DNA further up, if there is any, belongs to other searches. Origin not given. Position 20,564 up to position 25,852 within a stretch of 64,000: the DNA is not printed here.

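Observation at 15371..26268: Recurring three-gene surface module: CotH-kinase-like giant protein, beta-helix T9SS cargo, small Cys-rich tail-anchored protein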

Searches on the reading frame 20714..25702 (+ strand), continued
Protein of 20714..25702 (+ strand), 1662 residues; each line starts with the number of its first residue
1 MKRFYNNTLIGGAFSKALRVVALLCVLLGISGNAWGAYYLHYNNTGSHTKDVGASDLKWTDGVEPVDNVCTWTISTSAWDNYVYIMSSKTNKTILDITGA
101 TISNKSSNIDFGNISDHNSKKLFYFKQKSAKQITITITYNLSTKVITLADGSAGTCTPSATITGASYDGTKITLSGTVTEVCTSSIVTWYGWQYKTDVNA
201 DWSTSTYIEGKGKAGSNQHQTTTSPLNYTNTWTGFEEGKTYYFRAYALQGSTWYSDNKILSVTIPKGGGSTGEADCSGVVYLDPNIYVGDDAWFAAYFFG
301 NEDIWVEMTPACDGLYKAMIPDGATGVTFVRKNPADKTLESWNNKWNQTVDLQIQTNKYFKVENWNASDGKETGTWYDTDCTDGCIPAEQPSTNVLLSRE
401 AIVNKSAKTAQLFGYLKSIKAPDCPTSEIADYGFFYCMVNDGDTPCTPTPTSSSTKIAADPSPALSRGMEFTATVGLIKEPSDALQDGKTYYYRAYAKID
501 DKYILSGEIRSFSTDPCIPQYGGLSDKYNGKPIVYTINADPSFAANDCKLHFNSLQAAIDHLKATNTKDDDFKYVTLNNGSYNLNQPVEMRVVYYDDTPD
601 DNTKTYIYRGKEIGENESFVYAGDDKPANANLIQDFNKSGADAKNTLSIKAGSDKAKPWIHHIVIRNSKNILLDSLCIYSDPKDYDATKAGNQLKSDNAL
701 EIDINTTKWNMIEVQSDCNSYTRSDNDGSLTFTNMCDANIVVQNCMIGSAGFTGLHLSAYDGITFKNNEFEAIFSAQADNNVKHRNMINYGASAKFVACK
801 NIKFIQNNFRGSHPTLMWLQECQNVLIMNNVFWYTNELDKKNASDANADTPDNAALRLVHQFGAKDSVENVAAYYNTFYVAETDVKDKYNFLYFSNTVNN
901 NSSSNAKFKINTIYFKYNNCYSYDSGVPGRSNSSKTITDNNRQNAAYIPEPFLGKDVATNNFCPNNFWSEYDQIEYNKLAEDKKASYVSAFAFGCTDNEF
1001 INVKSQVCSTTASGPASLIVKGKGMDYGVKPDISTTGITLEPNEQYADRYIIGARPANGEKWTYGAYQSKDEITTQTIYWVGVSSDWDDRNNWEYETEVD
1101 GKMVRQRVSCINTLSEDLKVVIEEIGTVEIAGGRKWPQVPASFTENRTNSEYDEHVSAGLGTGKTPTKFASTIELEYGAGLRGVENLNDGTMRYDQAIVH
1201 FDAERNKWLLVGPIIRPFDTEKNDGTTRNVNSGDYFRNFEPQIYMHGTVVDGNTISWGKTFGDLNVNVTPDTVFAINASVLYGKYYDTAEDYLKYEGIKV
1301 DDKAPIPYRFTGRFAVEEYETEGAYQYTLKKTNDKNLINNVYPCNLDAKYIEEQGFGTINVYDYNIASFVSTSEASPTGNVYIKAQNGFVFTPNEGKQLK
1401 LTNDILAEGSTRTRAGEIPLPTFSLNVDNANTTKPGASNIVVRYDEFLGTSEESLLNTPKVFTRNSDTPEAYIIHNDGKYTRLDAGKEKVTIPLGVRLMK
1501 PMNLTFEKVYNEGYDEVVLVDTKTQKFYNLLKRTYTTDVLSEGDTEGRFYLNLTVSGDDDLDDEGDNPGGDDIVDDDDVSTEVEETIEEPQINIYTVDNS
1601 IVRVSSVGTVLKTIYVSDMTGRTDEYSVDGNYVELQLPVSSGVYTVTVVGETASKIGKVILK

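Call 91: find_encoding_contigs(protein=P0001, flank=1000, max_places=1)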
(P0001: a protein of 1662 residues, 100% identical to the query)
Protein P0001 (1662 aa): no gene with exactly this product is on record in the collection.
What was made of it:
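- Tried and rejected: An exact look-up of the window's gene 2 to name the source record failed (call 91).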

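Call 97: search_protein_families(library=pfam, proteins=[L033:4207-6312:+, L061:17133-19283:+, L005:15444-24233:+, L051:7825-9915:+], max_evalue=0.01)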
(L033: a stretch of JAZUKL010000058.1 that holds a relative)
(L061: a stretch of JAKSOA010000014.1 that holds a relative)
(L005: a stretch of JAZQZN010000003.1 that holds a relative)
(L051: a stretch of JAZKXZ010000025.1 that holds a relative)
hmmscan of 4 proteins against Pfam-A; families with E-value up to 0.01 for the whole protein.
L033:4207-6312:+ (702 aa): 2 families
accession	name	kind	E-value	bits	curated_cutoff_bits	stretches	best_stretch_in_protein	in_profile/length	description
PF08757.17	CotH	-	7.2e-28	98.5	23.8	1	208-553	1-280/322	CotH kinase protein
PF18815.6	AFP_2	-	0.0039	17.8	25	0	389-410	16-37/52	Bacterial antifreeze protein repeat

L061:17133-19283:+ (717 aa): 1 family
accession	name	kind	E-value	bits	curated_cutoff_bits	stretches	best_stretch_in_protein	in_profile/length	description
PF08757.17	CotH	-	3.1e-29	103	23.8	1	208-572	1-282/322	CotH kinase protein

L005:15444-24233:+ (2930 aa): 3 families
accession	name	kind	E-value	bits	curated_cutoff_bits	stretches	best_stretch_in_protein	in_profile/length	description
PF08757.17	CotH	-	2.1e-32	113.4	23.8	1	816-1230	2-320/322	CotH kinase protein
PF00041.27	fn3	-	0.0008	20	25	0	356-400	45-82/84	Fibronectin type III domain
PF13229.12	Beta_helix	-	0.0027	17.8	25.9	1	2064-2163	10-94/158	Right handed beta helix region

L051:7825-9915:+ (697 aa): 1 family
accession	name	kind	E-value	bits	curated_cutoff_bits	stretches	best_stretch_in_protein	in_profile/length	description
PF00041.27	fn3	-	9.2e-09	35.8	25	1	369-443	5-75/84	Fibronectin type III domain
